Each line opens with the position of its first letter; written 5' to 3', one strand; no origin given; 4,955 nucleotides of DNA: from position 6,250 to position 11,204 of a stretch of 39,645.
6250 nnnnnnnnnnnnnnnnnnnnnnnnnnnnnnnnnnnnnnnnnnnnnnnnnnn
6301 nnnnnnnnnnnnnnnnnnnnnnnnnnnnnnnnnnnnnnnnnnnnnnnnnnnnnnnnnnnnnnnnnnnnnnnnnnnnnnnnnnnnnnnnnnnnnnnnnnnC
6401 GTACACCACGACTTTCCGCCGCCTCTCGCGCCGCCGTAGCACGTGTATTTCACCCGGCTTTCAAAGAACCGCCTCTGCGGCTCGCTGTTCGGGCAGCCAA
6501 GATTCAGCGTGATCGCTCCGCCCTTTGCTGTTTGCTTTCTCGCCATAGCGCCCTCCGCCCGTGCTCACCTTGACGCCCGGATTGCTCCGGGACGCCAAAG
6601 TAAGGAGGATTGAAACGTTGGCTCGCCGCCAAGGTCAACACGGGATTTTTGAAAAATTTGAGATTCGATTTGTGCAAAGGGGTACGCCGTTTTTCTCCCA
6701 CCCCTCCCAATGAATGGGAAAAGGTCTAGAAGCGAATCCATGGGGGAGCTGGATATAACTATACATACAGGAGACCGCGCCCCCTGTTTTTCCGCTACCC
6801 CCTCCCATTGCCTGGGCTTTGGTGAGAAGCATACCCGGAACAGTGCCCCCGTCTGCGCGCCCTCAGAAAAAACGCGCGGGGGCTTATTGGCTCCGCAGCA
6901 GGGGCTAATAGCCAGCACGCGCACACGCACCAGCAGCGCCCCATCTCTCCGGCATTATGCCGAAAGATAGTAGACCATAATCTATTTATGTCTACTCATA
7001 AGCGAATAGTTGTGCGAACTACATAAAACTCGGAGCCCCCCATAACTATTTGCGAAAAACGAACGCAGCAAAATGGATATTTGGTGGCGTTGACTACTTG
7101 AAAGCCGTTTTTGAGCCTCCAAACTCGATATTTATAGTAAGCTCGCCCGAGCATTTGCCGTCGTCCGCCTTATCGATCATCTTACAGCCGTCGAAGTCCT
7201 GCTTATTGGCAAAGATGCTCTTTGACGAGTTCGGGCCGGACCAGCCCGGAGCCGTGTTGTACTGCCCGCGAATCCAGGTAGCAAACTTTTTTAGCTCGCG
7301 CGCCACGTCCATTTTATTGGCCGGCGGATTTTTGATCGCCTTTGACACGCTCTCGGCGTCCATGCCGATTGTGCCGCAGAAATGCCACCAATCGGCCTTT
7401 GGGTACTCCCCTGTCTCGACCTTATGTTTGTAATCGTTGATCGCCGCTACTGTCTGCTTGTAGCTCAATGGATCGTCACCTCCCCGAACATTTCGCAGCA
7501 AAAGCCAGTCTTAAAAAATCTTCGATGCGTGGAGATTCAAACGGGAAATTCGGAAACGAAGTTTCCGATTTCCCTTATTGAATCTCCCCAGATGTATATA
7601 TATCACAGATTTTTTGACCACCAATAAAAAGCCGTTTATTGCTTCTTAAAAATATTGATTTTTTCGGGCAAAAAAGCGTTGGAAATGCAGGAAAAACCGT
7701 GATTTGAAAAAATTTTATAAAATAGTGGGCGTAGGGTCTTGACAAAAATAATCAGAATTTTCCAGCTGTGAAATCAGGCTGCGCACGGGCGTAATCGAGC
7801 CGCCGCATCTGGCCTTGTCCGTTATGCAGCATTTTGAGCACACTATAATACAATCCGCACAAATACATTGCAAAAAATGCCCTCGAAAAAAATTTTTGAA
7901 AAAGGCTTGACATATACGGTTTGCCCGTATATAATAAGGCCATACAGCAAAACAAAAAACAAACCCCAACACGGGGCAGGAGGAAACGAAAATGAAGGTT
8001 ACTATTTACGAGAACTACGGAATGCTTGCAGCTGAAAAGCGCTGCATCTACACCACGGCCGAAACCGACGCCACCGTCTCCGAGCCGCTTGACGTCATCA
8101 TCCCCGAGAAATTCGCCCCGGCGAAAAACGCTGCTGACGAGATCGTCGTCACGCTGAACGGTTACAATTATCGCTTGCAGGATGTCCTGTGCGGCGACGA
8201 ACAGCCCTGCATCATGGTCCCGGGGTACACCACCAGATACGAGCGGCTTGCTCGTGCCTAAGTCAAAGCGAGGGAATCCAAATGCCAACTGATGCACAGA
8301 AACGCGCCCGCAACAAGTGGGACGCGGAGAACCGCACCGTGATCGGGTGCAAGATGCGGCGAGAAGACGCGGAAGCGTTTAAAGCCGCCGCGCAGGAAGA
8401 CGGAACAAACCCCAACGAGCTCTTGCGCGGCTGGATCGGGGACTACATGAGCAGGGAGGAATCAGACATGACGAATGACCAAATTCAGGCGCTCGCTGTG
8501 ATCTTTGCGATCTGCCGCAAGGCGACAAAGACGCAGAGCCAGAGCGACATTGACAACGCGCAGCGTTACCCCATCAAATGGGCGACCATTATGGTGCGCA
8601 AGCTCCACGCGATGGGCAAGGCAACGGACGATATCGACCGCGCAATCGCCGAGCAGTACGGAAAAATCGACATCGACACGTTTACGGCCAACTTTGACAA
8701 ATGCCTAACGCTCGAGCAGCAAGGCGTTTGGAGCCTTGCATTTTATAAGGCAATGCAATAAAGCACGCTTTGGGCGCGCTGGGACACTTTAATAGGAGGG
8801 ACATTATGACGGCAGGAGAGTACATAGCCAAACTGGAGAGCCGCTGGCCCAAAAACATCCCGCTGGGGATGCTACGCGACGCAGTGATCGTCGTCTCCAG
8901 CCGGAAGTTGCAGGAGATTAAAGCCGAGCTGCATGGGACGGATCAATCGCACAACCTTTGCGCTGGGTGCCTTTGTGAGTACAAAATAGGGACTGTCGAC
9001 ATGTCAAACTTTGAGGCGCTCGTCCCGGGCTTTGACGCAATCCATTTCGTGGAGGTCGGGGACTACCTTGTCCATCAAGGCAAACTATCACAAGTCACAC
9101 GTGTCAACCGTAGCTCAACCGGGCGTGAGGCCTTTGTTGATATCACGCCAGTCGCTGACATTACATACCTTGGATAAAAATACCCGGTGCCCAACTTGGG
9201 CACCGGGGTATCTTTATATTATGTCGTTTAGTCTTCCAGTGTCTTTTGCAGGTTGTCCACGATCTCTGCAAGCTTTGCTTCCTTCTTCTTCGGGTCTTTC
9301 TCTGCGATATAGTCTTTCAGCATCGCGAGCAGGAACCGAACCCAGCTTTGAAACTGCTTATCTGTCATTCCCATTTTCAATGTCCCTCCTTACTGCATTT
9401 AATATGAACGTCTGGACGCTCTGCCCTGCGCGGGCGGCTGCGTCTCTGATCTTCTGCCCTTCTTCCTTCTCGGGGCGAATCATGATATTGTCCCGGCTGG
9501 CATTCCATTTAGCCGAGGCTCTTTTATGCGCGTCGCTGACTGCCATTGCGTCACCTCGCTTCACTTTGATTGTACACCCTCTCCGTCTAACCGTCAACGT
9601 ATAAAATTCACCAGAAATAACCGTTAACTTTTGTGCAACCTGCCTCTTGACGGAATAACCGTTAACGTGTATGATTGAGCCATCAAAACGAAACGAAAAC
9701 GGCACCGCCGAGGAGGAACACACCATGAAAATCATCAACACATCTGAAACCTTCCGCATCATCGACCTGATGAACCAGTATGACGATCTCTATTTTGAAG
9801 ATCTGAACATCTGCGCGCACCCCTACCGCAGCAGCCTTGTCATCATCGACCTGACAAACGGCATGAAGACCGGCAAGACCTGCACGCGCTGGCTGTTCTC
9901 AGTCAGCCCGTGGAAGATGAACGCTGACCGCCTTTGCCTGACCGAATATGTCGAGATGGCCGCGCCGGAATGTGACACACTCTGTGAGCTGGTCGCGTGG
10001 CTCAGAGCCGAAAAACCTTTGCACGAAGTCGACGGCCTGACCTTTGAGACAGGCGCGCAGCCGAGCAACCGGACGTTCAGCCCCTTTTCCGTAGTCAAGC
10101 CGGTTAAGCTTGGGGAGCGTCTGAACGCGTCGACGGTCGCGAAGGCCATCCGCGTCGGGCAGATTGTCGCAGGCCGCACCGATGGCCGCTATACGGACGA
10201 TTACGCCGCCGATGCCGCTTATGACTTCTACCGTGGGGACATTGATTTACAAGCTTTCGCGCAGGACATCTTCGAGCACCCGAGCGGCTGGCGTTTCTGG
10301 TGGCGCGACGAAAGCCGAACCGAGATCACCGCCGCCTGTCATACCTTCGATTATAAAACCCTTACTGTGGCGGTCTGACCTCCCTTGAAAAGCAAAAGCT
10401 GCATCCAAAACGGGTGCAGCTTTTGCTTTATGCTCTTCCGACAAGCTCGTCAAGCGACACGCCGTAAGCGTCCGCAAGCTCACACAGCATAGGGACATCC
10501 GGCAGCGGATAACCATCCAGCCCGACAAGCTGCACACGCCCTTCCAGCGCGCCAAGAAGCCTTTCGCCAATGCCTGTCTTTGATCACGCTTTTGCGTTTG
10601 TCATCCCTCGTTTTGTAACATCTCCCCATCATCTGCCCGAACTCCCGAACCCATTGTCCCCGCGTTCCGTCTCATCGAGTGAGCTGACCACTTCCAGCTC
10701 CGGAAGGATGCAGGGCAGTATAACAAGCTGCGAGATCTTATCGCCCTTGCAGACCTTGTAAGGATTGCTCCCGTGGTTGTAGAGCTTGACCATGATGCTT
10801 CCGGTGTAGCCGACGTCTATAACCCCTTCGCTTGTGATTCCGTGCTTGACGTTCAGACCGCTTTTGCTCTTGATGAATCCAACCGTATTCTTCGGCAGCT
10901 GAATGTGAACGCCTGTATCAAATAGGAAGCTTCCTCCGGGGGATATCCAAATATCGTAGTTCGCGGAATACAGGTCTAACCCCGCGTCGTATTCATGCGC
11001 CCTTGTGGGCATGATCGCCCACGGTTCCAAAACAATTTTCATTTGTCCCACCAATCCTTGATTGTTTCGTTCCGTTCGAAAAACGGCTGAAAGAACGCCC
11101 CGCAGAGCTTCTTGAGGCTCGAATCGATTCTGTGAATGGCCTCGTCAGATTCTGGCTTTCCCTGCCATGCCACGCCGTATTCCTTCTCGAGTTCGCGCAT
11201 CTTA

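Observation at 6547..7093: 547-nt untranslated, helix-dense spacer between terS and terL with a duplicated hairpin-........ module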

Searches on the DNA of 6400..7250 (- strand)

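Call 4: search_rna_families(source=window, start=6400, end=7250, threshold=evalue, max_evalue=10, show_alignments=3)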
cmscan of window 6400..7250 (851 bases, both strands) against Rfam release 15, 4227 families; matches with E-value up to 10: 2.
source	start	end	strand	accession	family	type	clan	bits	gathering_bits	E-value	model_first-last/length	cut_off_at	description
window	7184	7234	+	RF00047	mir-2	Gene; miRNA;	-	15.6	45.5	6.6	1-72/72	no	mir-2 microRNA precursor family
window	6600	6616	+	RF01322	CRISPR-DR9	Gene; CRISPR;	-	15.1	45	3.8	1-37/37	no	CRISPR RNA direct repeat element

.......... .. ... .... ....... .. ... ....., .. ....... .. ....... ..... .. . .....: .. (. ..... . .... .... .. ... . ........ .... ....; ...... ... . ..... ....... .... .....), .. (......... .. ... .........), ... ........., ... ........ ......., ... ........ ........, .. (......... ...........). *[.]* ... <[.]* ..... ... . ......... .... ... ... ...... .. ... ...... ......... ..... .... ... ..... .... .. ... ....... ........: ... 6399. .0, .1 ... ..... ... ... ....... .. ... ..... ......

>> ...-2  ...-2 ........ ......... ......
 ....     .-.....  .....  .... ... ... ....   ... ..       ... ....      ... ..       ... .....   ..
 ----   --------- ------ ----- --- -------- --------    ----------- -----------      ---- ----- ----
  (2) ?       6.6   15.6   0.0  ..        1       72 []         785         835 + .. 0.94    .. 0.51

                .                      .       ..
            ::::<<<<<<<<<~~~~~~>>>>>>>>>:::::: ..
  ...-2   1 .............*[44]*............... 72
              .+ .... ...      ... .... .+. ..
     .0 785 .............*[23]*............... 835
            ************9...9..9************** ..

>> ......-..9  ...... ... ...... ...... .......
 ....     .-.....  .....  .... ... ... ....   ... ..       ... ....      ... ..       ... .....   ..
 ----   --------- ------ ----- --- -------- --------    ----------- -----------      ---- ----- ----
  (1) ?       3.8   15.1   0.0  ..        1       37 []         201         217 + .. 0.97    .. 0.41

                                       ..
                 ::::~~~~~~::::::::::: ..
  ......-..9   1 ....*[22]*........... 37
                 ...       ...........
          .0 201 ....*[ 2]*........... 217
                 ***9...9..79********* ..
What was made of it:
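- On ROOL / GOLLD / HEARO or any Rfam 15 family: Region 6400-7250 at E up to 10 gave only mir-2 and CRISPR-DR9 noise (call 4).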

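Call 6: search_dna_similar(query=window:6547-7093:-, collection=phages, mode=distant, max_evalue=0.001)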
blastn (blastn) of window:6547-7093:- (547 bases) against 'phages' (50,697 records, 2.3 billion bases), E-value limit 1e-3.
No match.
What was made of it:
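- Tried and rejected: There is no DNA match in GenBank phages (call 6).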

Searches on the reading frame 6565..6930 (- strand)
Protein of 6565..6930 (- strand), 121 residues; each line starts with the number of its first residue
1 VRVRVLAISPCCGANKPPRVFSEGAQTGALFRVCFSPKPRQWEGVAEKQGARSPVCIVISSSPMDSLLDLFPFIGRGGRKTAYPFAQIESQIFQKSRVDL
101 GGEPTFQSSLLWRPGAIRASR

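Call 5: search_protein_families(library=pfam, proteins=[window:6565-6930:-], max_evalue=1)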
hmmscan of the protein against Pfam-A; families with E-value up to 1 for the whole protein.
window:6565-6930:- (121 aa): 0 families

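Call 8: search_protein_families(library=phrogs, proteins=[window:6565-6930:-], max_evalue=0.1)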
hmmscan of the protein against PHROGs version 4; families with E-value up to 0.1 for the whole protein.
window:6565-6930:- (121 aa): 0 families

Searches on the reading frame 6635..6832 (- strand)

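Call 5: search_protein_families(library=pfam, proteins=[window:6635-6832:-], max_evalue=1)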
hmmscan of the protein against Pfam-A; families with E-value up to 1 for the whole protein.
window:6635-6832:- (65 aa): 1 family
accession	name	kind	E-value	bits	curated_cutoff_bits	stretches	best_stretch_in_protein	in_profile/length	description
PF12468.15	LRR_TTSS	-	0.2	12.3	21.9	1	41-56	35-49/54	Type III secretion system leucine rich repeat protein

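Call 8: search_protein_families(library=phrogs, proteins=[window:6635-6832:-], max_evalue=0.1)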
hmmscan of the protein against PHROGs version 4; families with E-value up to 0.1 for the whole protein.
window:6635-6832:- (65 aa): 0 families

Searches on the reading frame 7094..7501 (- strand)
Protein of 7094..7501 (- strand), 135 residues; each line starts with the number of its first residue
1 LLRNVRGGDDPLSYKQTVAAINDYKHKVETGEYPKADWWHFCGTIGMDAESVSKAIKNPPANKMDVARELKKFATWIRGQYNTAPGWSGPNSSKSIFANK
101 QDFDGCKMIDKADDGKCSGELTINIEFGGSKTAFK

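Call 5: search_protein_families(library=pfam, proteins=[window:7094-7501:-], max_evalue=1)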
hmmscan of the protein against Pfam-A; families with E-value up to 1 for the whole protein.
window:7094-7501:- (135 aa): 1 family
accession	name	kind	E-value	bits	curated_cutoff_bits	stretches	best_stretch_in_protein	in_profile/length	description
PF24539.1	DUF7600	-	0.084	12.7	27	1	71-109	121-158/169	Domain of unknown function (DUF7600)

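Call 8: search_protein_families(library=phrogs, proteins=[window:7094-7501:-], max_evalue=0.1)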
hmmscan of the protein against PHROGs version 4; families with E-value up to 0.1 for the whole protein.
window:7094-7501:- (135 aa): 0 families

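Call 73: search_protein_families(library=ncbifam, proteins=[window:7094-7501:-], max_evalue=0.01)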
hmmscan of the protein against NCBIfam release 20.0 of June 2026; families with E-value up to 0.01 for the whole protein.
window:7094-7501:- (135 aa): 0 families

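Call 78: search_solved_structures(query=A4, max_evalue=1)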
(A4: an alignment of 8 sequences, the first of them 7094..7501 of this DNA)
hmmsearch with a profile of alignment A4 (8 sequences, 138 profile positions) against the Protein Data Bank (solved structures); distinct sequences matched with E-value up to 1: 14.
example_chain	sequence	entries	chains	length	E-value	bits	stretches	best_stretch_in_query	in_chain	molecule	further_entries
3jax_C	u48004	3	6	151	0.067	16.4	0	22-69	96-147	smooth muscle myosin essential light chain | Isoform 1 of Myosin light polypeptide 6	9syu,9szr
1br1_B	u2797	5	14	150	0.069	16.4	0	22-69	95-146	MYOSIN | SMOOTH MUSCLE MYOSIN ESSENTIAL LIGHT CHAIN | Myosin light polypeptide 6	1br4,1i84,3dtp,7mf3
6xe9_B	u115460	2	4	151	0.07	16.3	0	22-69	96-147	Myosin light chain smooth muscle isoform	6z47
3j04_C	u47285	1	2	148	0.085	16.1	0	22-69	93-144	Myosin light polypeptide 6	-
8syf_E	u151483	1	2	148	0.089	16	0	22-69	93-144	Myosin light polypeptide 6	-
2w4a_C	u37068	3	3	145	0.11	15.7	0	22-68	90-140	MYOSIN LIGHT CHAIN 3, SKELETAL MUSCLE ISOFORM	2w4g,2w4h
2w7y_A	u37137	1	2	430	0.15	15.3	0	32-94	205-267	PROBABLE SUGAR ABC TRANSPORTER, SUGAR-BINDING PROTEIN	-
1u2m_A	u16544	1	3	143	0.31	14.2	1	50-119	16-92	Histone-like protein HLP-1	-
1m8q_C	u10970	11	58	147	0.35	14.1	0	22-68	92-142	Skeletal muscle Myosin II Essential Light Chain | SKELETAL MUSCLE MYOSIN II ESSENTIAL; LIGHT CHAIN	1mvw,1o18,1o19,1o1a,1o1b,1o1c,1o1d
2mys_C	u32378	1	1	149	0.36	14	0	22-68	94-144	MYOSIN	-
1sg2_A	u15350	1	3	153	0.36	14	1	50-119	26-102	Seventeen Kilodalton Protein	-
1oe9_B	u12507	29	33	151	0.61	13.3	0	22-66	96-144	MYOSIN LIGHT CHAIN 1, SLOW-TWITCH MUSCLE A ISOFORM | MYOSIN LIGHT CHAIN 1 | Myosin light chain 6B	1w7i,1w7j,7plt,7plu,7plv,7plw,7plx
3ul3_B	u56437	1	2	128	0.85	12.8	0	63-112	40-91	Thioredoxin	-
4o32_A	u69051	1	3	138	0.99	12.6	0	63-112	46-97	Thioredoxin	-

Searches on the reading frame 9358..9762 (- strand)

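Call 41: search_protein_families(library=phrogs, proteins=[window:9358-9762:-], max_evalue=0.001)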
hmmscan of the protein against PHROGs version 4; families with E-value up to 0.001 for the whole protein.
window:9358-9762:- (134 aa): 1 family
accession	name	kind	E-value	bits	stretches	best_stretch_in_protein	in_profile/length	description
phrog_13890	-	unknown function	0.00022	22.1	1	78-130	4-57/73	-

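Call 73: search_protein_families(library=ncbifam, proteins=[window:9358-9762:-], max_evalue=0.01)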
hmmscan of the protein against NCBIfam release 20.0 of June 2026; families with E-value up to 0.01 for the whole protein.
window:9358-9762:- (134 aa): 2 families
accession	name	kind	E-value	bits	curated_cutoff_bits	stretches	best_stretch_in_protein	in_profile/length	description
NF040942.2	hypo_ExtJ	equivalog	0.0028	18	52.5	0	2-85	1-68/77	selenite/tellurite reduction operon protein ExtJ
NF041264.1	MobA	equivalog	0.0071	16.8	80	0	91-124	5-39/91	plasmid mobilization protein MobA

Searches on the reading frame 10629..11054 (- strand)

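Call 41: search_protein_families(library=phrogs, proteins=[window:10629-11054:-], max_evalue=0.001)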
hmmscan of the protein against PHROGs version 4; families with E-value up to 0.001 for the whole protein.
window:10629-11054:- (141 aa): 3 families
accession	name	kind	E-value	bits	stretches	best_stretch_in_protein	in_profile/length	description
phrog_135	-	DNA, RNA and nucleotide metabolism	3e-50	173.1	1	5-141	145-291/463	dUTPase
phrog_1663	-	DNA, RNA and nucleotide metabolism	3.2e-07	30.8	1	34-113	111-192/303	dCTP deaminase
phrog_23419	-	unknown function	0.00053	21.2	1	79-113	2-36/79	-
